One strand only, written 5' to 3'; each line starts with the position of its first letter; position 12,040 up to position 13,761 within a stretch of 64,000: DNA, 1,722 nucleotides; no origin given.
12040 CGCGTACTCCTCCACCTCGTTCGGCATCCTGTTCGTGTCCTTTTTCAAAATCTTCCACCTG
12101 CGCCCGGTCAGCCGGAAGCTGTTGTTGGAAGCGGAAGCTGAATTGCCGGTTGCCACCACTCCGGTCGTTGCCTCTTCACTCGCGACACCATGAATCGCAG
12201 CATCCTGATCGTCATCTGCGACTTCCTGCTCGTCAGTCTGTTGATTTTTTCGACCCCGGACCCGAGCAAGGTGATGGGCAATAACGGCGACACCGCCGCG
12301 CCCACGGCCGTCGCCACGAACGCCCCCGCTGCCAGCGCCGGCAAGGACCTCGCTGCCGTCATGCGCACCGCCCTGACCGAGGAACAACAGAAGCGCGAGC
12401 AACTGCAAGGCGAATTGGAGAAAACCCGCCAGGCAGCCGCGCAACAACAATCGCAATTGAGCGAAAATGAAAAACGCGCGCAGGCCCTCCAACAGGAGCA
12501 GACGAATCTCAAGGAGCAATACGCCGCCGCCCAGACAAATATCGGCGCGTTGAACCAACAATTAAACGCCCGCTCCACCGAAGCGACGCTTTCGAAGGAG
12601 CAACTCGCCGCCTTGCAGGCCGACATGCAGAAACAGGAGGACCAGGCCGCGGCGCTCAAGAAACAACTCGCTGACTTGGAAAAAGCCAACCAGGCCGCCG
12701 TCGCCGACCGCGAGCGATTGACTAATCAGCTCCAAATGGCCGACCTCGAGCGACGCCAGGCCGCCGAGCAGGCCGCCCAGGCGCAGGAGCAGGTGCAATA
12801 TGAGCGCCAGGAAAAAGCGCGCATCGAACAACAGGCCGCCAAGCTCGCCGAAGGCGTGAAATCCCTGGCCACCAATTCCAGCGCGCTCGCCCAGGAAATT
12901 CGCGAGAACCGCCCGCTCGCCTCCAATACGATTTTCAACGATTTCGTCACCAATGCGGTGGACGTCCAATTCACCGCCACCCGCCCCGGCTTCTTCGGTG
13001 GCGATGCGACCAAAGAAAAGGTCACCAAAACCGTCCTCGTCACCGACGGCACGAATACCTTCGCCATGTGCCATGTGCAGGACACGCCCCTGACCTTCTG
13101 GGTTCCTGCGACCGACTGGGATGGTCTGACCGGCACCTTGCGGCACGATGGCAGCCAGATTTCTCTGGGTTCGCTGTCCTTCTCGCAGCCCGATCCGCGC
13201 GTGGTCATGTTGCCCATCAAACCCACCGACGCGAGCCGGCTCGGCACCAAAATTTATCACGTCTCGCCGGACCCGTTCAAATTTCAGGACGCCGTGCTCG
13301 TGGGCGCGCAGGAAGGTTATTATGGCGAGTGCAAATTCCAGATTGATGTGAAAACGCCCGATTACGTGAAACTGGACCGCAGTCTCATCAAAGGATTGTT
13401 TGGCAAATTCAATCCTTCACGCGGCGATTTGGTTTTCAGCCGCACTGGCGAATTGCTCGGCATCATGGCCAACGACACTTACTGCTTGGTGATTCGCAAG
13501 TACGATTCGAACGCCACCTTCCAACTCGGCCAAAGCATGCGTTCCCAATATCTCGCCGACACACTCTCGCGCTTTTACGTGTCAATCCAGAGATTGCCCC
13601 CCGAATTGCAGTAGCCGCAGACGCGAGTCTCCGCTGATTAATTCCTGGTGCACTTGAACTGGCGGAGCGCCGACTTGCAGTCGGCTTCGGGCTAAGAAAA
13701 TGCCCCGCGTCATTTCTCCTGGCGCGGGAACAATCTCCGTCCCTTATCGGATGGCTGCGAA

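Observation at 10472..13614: Candidate undescribed ion-driven trans-envelope motor: an ExbB/MotA-like channel protein coupled to an ExbD-like, coiled-coil, protease-fold protein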

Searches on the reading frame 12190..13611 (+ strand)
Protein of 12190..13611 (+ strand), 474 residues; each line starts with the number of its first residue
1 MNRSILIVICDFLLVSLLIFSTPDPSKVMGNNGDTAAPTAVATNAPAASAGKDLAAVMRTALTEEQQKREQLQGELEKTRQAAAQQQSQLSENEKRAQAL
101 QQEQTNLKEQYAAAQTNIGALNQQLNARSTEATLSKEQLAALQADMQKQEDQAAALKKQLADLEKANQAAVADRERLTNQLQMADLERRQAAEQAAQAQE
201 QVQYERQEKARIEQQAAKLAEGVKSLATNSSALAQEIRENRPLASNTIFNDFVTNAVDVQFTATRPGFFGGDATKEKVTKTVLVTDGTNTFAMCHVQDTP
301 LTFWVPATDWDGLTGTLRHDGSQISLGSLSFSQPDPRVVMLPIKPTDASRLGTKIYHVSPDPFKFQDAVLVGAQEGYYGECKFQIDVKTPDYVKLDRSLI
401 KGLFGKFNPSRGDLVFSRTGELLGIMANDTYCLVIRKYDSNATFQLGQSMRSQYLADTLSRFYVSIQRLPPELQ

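Call 3: search_protein_families(library=pfam, proteins=[window:12190-13611:+], max_evalue=10)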
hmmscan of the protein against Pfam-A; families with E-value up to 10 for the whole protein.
window:12190-13611:+ (474 aa): 7 families
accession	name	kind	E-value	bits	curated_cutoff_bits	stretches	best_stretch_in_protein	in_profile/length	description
PF11365.13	SOGA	-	0.16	13.4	31.1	1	53-124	14-83/94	Protein SOGA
PF04632.18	FUSC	-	0.59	9.1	30.9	1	48-211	167-338/660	Fusaric acid resistance protein family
PF19745.5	FUT8_N_cat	-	0.68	9.1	27.6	1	52-203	43-198/499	Alpha-(1,6)-fucosyltransferase N- and catalytic domains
PF13166.12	AAA_13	-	1.5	7.8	36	1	52-241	271-450/713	AAA domain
PF25762.1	HAUS1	-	1.7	8.9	40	1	56-160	131-228/236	HAUS augmin-like complex subunit 1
PF15433.11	MRP-S31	-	4.2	7.3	28.7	1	54-217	7-150/304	Mitochondrial 28S ribosomal protein S31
PF08614.16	ATG16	-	5.6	7.5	33.7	1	41-168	61-182/200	Autophagy protein 16 (ATG16)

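Call 4: search_protein_families(library=ncbifam, proteins=[window:12190-13611:+], max_evalue=10)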
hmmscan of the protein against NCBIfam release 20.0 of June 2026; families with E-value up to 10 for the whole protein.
window:12190-13611:+ (474 aa): 32 families (the best 25 are shown)
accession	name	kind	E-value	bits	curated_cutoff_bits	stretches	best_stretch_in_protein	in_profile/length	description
TIGR02168.1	SMC_prok_B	equivalog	4.4e-08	31.4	567.35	1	54-239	694-879/1181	chromosome segregation protein SMC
TIGR02169.1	SMC_prok_A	equivalog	9.7e-08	30.2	729.4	1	57-240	714-895/1165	chromosome segregation protein SMC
NF033930.1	pneumo_PspA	exception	0.00011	21.1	850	1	57-258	126-329/659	pneumococcal surface protein A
NF041378.1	XopZ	subfamily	0.00014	20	1300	1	31-240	127-335/1292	XopZ family type III secretion system effector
NF045780.1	TrlF_fam_ATP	equivalog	0.00031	19.6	350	1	58-239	496-683/944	TrlF family AAA-like ATPase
TIGR02794.1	tolA_full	equivalog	0.0013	18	59.45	1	43-222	44-228/362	cell envelope integrity protein TolA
TIGR04523.1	Mplasa_alph_rch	subfamily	0.016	13.2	270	1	60-238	349-527/745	helix-rich protein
TIGR03779.1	Bac_Flav_CT_M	equivalog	0.017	14.4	172.45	1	42-223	43-222/410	conjugative transposon protein TraM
NF047418.1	teichoic_AuxB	equivalog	0.026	13.5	300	1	75-246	167-331/345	lipoteichoic acid stability factor AuxB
NF002572.0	PRK02224.1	equivalog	0.042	12.1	1087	1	59-244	264-449/888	DNA double-strand break repair ATPase Rad50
NF038025.1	dapto_LiaX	exception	0.047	12.4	350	1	59-209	64-211/512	daptomycin-sensing surface protein LiaX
NF045487.1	ASRP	equivalog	0.048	12.3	300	2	59-177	347-469/593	archaea-specific SMC-related protein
TIGR03607.1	TIGR03607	subfamily_domain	0.24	10.3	262.45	1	53-239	348-526/732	patatin-like protein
NF005844.0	PRK07764.1-3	equivalog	0.35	9.5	964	1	27-239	369-579/841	DNA polymerase III subunit gamma and tau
NF058533.1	antiphage_ProA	equivalog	0.46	7.7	1500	1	42-237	951-1148/1903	anti-phage protein ProA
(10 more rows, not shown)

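Call 5: search_protein_families(library=padloc, proteins=[window:12190-13611:+], max_evalue=10)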
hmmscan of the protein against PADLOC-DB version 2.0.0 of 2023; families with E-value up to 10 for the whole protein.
window:12190-13611:+ (474 aa): 33 families (the best 25 are shown)
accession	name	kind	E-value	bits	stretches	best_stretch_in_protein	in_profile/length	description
PDLC03868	LmuB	-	0.00016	18.1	1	47-233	580-766/1035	-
PDLC00581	JetC3|JetC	-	0.00058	15.8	1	67-240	740-909/1473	DUF3584 domain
PDLC00550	JetC2|JetC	-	0.00091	15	1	58-228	325-495/1355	DUF3584 domain; MukB-like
PDLC00582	JetC3|JetC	-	0.0014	14.5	1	51-219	408-575/1472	DUF3584 domain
PDLC00553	JetC2|JetC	-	0.0019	14.1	1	42-240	320-520/1361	DUF3584 domain; MukB-like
PDLC00519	JetC1|JetC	-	0.0038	13.5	1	60-240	284-467/1097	DUF3584 domain; MukB-like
PDLC03865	LmuB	-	0.004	13.4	1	70-238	323-727/1007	-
PDLC00580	JetC3|JetC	-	0.0047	13.2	1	66-235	244-410/1068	DUF3584 domain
PDLC00551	JetC2|JetC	-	0.0049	12.7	1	60-235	282-456/1365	DUF3584 domain; MukB-like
PDLC00507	JetC1|JetC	-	0.0053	13.1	1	65-271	356-561/1215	DUF3584 domain; MukB-like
PDLC00647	ZorA3|ZorA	-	0.007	12.8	1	47-237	286-521/780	MotA/ExbB/TolQ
PDLC00518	JetC1|JetC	-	0.0081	12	1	59-242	281-464/1112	DUF3584 domain; MukB-like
PDLC03859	LmuB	-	0.023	11.9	1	62-239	271-446/611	-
PDLC03710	HEase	-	0.027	11.5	1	265-290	218-243/360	homing endonuclease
PDLC00515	JetC1|JetC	-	0.037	10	1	66-271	358-568/1212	DUF3584 domain; MukB-like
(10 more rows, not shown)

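Call 7: find_homologous_proteins(query=window:12190-13611:+)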
Query window:12190-13611:+ (474 aa): 2261 proteins with E <= 0.001 among 8000 candidates; the best 120 are listed.
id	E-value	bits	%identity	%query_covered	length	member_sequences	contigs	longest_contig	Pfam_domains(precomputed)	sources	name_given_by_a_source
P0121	0.0e+0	1026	100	100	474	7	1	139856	-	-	-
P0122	6.5e-268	907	87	100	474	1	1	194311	-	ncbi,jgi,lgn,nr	ncbi:MAG TPA: hypothetical protein VH597_08125 [Verrucomicrobiae bacterium]|jgi:hypothetical protein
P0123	2.3e-258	875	85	100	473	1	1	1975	-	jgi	-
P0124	2.0e-256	869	85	100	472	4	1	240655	-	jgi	jgi:chemotaxis protein histidine kinase CheA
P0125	5.2e-247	838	82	100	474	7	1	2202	-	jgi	-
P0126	8.0e-246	834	82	100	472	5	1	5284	-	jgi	jgi:predicted nucleic acid-binding Zn-ribbon protein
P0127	1.1e-241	820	82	100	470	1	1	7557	-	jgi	jgi:hypothetical protein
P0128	1.5e-238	810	81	100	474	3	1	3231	-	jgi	jgi:chemotaxis protein histidine kinase CheA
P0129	3.2e-236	802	77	100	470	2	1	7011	-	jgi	jgi:hypothetical protein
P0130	3.4e-236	802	78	100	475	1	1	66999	-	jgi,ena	-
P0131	4.6e-233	792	76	100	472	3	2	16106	PF24161.2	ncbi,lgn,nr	ncbi:MAG TPA: hypothetical protein VHC44_17070 [Verrucomicrobiae bacterium]|nr:hypothetical protein 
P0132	1.8e-232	790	77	100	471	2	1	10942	-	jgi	-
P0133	1.2e-231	787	77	100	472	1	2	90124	-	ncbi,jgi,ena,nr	ncbi:MAG TPA: hypothetical protein VN873_13350 [Candidatus Angelobacter sp.]|nr:hypothetical protein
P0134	2.3e-231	786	78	96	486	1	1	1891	-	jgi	jgi:hypothetical protein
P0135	3.1e-231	786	76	100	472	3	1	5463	-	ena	-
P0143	1.5e-228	777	75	100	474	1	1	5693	PF24161.2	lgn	-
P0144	5.7e-228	775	74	100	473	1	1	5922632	PF19220.7,PF24161.2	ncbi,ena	-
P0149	7.5e-227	771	74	100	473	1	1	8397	PF24161.2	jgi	jgi:hypothetical protein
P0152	3.8e-226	769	73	100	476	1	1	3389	PF24161.2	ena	-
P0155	1.1e-225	768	74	100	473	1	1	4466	PF24161.2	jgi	-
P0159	4.0e-222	756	74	100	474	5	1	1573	PF24161.2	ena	-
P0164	3.0e-214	730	70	100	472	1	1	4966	PF19220.7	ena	-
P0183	1.6e-170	586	58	100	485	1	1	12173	PF24161.2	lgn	-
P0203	3.4e-166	572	56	100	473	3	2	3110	PF19220.7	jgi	jgi:hypothetical protein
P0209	1.4e-165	570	55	100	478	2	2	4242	PF24161.2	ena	-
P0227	1.5e-164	566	56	100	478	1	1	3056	PF24161.2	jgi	-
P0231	2.6e-164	565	55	100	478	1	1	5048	PF24161.2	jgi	-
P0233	4.1e-164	565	56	100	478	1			PF24161.2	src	-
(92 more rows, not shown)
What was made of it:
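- One database source calls a homologue a 'conserved exported hypothetical protein' (call 7).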

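Call 13: search_solved_structures(query=A2, max_evalue=10, show_alignments=2)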
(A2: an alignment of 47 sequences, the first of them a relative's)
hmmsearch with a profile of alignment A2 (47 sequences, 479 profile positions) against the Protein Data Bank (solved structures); distinct sequences matched with E-value up to 10: 36.
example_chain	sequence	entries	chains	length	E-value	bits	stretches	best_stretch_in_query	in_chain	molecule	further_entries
9w9h_B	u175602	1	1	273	0.013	17.6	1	78-218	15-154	Kinesin-like protein KIF3B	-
7sqk_A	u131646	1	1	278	0.017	17.2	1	62-174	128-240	HAUS augmin-like complex subunit 1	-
9rgv_A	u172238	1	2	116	0.037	16.1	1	97-180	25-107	sc-apCC3-CW1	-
4lin_A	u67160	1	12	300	0.067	15.3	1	73-180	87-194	Tail needle protein gp26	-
9tls_A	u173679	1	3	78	0.11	14.6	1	110-176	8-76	Sc-apCC-2-KLHL20-3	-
8i3e_A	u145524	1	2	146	0.15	14.1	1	49-185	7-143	ELKS/Rab6-interacting/CAST family member 1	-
9tlt_A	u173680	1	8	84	0.17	13.9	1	110-178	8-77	Sc-apCC-2-KLHL20-4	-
5d5y_B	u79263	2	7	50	0.22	13.6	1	147-190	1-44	Putative transcription factor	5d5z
9tll_A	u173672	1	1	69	0.24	13.5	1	73-137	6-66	Sc-apCC-2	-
9tln_A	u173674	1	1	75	0.31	13.1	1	110-176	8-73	Sc-apCC-2-BCL-xL-2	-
9rgy_A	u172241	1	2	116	0.35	12.9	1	97-178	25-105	sc-apCC3-CW-0NTT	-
9rgz_A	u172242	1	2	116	0.42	12.7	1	107-180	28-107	sc-apCC3-CW-2NTT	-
9tlm_A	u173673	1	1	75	0.49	12.4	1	110-176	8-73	Sc-apCC-2-MCL-1-1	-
2xg7_A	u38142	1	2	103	0.49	12.4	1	77-145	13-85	BONE MARROW STROMAL ANTIGEN 2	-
5d60_A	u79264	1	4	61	0.63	12.1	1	147-192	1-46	Putative transcription factor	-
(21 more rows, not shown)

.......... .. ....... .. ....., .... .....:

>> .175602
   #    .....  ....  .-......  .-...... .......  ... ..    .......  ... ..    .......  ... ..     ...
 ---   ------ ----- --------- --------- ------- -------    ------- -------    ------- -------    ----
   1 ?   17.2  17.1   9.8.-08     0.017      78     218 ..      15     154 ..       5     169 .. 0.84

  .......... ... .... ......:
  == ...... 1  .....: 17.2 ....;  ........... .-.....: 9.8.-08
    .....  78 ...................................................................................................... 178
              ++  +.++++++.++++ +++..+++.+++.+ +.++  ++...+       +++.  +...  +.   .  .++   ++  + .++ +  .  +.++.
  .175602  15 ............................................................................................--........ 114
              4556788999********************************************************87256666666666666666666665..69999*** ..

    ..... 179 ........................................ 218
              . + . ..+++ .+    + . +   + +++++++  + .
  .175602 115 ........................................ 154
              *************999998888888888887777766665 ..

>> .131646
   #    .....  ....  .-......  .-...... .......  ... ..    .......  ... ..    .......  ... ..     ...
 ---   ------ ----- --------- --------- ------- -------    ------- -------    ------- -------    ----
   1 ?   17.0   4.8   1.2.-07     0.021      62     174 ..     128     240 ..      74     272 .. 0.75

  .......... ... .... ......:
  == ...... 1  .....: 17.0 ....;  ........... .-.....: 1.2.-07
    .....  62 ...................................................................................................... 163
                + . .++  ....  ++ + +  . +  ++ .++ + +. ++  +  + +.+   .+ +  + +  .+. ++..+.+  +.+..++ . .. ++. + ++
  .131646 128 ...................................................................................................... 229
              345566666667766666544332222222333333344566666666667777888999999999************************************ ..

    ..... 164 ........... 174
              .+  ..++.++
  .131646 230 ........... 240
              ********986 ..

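Call 16: search_protein_families(library=pfam, proteins=[P0131, P0144, P0164], max_evalue=1)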
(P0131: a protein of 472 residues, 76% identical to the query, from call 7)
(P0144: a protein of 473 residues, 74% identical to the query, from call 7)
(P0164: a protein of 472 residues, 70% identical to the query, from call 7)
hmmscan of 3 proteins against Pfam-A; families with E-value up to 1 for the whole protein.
P0131 (472 aa): 4 families
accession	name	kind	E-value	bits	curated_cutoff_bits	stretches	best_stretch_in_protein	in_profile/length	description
PF19745.5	FUT8_N_cat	-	0.28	10.3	27.6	1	56-201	48-198/499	Alpha-(1,6)-fucosyltransferase N- and catalytic domains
PF04791.21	LMBR1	-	0.56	9.4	31.9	1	61-214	192-327/510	LMBR1-like membrane protein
PF15433.11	MRP-S31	-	0.65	10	28.7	1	56-217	8-152/304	Mitochondrial 28S ribosomal protein S31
PF13166.12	AAA_13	-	0.78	8.8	36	0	52-242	273-460/713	AAA domain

P0144 (473 aa): 2 families
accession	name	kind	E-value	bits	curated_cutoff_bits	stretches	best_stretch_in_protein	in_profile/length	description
PF19220.6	Rod_CreS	-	0.0014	18.2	100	1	75-240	1-166/359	Crescentin, rod domain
PF19745.5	FUT8_N_cat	-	0.068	12.4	27.6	1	51-202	43-198/499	Alpha-(1,6)-fucosyltransferase N- and catalytic domains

P0164 (472 aa): 2 families
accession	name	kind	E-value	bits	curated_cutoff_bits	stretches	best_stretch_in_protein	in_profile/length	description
PF19220.6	Rod_CreS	-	3.6e-05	23.4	100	1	75-240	1-166/359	Crescentin, rod domain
PF19745.5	FUT8_N_cat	-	0.14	11.3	27.6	1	51-202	43-198/499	Alpha-(1,6)-fucosyltransferase N- and catalytic domains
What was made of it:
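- Tried and rejected: PF24161 and PF19220, listed as precomputed domains for some B homologues, were not reproduced or turned out to be coiled-coil rod noise (call 16).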

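Call 26: predict_structure(alignment_id=A2)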
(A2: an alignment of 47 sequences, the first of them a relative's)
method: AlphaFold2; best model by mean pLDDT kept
length: 474 residues; sequences in the alignment: 47
mean_pLDDT: 76.3   pTM: 0.51
mean pLDDT of the five models: 76.3, 74.8, 74.5, 73.3, 70.0
residues with pLDDT >= 90: 152; 70-90: 192; 50-70: 80; < 50: 50
segments of 3 or more residues with pLDDT < 50: 17-52, 219-230
pLDDT, mean of each block of 10 residues (from residue 1): 63 55 37 30 35 57 71 71 72 73 75 75 68 60 76 76 76 76 74 73 70 57 45 58 84 94 89 92 95 94 87 95 95 94 94 92 88 83 84 80 63 91 92 93 95 94 90 86
secondary structure, 60 per line:
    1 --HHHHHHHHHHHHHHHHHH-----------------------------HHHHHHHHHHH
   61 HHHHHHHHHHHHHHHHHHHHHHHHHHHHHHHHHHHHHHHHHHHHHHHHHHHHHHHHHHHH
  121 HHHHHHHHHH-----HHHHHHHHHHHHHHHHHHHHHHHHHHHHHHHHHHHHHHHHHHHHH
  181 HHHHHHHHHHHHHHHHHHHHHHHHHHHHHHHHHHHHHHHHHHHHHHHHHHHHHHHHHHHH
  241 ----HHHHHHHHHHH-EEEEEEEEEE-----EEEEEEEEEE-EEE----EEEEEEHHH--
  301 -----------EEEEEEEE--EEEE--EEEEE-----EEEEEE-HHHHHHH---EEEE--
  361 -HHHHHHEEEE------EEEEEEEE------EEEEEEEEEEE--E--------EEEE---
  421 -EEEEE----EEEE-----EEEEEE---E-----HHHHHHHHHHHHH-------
elements in order: H3-20 H50-130 H136-240 H245-255 E257-266 E272-281 E283-285 E290-295 E312-319 E322-325 E328-332 E338-343 H345-351 E355-358 H362-367 E368-371 E378-385 E392-402 E414-417 E422-426 E431-434 E440-445 H455-467
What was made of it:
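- On HtrA/DegP/DegS (peptidase S1C): The chain ends one helix after the fold (call 26).
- Checked: B has one N-terminal TM helix (3-20), a disordered linker (21-49), helices 50-130 and 136-240, and a beta-rich domain 257-445 (call 26).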

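Call 29: fold_search(model_id=the predicted structure, library=pdb)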
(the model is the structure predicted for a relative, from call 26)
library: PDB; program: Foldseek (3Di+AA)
matches with E <= 10: 876; with E <= 0.001: 24
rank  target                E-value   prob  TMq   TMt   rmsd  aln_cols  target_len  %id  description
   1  3mh4_B                2.0e-07  1.00  0.26  0.32   8.6       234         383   11  HtrA proteases are activated by a conserved mechanism that can be triggered by distinct molecular cues (released 2010-06-30)
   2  3qo6_A                4.1e-07  1.00  0.28  0.38   8.1       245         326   15  Crystal structure analysis of the plant protease Deg1 (released 2011-05-04)
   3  3qo6_C                6.2e-07  1.00  0.27  0.37   8.5       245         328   15  Crystal structure analysis of the plant protease Deg1 (released 2011-05-04)
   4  4fln_A                9.9e-07  1.00  0.25  0.26   6.1       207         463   15  Crystal structure of plant protease Deg2 (released 2012-09-19)
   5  4rqy_B                9.9e-07  1.00  0.27  0.41  10.5       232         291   14  RE-REFINED STRUCTURE OF 1TE0 - STRUCTURAL ANALYSIS of DEGS, A STRESS SENSOR OF THE BACTERIAL PERIPLASM (released 2015-03-11)
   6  5ilb_A                2.2e-06  1.00  0.25  0.25   6.3       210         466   14  Crystal structure of protease domain of Deg2 linked with the PDZ domain of Deg9 (released 2017-03-08)
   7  5il9_A                3.2e-06  1.00  0.25  0.25   6.2       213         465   13  Crystal structure of Deg9 (released 2017-03-08)
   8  5ilb_B                3.4e-06  1.00  0.25  0.25   6.4       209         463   14  Crystal structure of protease domain of Deg2 linked with the PDZ domain of Deg9 (released 2017-03-08)
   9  3lgv_D                4.8e-06  1.00  0.27  0.55   7.8       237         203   14  H198P mutant of the DegS-deltaPDZ protease (released 2010-08-25)
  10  8se7_D                1.0e-05  1.00  0.25  0.54   7.8       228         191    9  HTRA-1 PDSA bound to CKP 1A8 (released 2024-07-03)
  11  3nwu_A                3.4e-05  1.00  0.25  0.53   5.8       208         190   11  Substrate induced remodeling of the active site regulates HtrA1 activity (released 2011-02-23)
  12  7sjo_A                3.4e-05  1.00  0.23  0.47  10.8       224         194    9  HtrA1S328A:Fab15H6.v4 complex (released 2022-09-07)
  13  3tjn_D                3.8e-05  1.00  0.26  0.55   7.4       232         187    9  HtrA1 catalytic domain, apo form (released 2012-05-16)
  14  1soz_C                6.8e-05  1.00  0.26  0.43   8.5       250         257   13  Crystal Structure of DegS protease in complex with an activating peptide (released 2004-06-08)
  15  8se7_C                7.2e-05  1.00  0.24  0.51   8.0       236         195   10  HTRA-1 PDSA bound to CKP 1A8 (released 2024-07-03)
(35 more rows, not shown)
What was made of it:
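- On ExbD/TolR (PF02472) and MotB/PomB: The periplasmic part is a coiled coil plus an HtrA-like fold (calls 26, 29).
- On HtrA/DegP/DegS (peptidase S1C): Foldseek hits include 3mh4_B, Deg1, DegS, Deg2, Deg9 and HtrA1, with E 2e-7 to 1e-3 and probability 1.0 (call 29).
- On TolA/TonB force transducers: The C-terminal domain has an HtrA fold (call 29).
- Closest known: HtrA-family. Same: A two-barrel trypsin fold (Foldseek E 2e-7, probability 1.0; call 29).
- Checked: That domain matches HtrA/DegS/Deg1/HtrA1 proteases in Foldseek (E 2e-7 to 1e-3, probability 1.0; call 29).
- B has an HtrA/DegS fold with an N-terminal membrane anchor, as DegS does (call 29). The monomer model breaks the helix at residues 131-135, and the weak Foldseek hits to the stalk are antiparallel hairpins such as YscO and the Rad50 coiled coil (calls 26, 29).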

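Call 85: search_protein_families(library=pfam, alignment_id=A5, max_evalue=10)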
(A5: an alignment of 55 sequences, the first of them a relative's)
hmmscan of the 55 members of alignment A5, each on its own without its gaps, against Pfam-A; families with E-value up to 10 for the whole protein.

A. member 1, P0121 (474 aa): 7 families
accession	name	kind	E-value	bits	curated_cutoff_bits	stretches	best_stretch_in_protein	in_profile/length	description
PF11365.13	SOGA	-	0.16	13.4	31.1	1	53-124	14-83/94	Protein SOGA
PF04632.18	FUSC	-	0.59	9.1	30.9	1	48-211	167-338/660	Fusaric acid resistance protein family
PF19745.5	FUT8_N_cat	-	0.68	9.1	27.6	1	52-203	43-198/499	Alpha-(1,6)-fucosyltransferase N- and catalytic domains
PF13166.12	AAA_13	-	1.5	7.8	36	1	52-241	271-450/713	AAA domain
PF25762.1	HAUS1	-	1.7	8.9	40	1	56-160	131-228/236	HAUS augmin-like complex subunit 1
PF15433.11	MRP-S31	-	4.2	7.3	28.7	1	54-217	7-150/304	Mitochondrial 28S ribosomal protein S31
PF08614.16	ATG16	-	5.6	7.5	33.7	1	41-168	61-182/200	Autophagy protein 16 (ATG16)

B. families by the number of members that match (of 55 scanned): 145 families (the first 25 are shown)
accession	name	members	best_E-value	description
PF10473.14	CENP-F_leu_zip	25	0.00019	Leucine-rich repeats of kinetochore protein Cenp-F/LEK1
PF25762.1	HAUS1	24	0.0055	HAUS augmin-like complex subunit 1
PF08614.16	ATG16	20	0.00049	Autophagy protein 16 (ATG16)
PF24423.1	OVT1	20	0.00062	Major antigen, helical domain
PF13166.12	AAA_13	20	0.16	AAA domain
PF06785.16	UPF0242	19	0.0012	Uncharacterised protein family (UPF0242) N-terminus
PF11559.13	ADIP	18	8.5e-05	Afadin- and alpha -actinin-Binding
PF25450.1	Rab11-FIP3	18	0.0028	Rab11-FIP3-like domain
PF06818.20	Fez1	16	0.0015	Fez1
PF06512.18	Na_trans_assoc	16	0.046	Sodium ion transport-associated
PF13851.11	GAS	13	0.049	Growth-arrest specific micro-tubule binding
PF10498.14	IFT57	12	0.087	Intra-flagellar transport protein 57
PF19745.5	FUT8_N_cat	10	0.056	Alpha-(1,6)-fucosyltransferase N- and catalytic domains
PF13870.11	CCDC113_CCDC96_CC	10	0.76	CCDC113/CCDC96, coiled-coil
PF19220.6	Rod_CreS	7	3.6e-05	Crescentin, rod domain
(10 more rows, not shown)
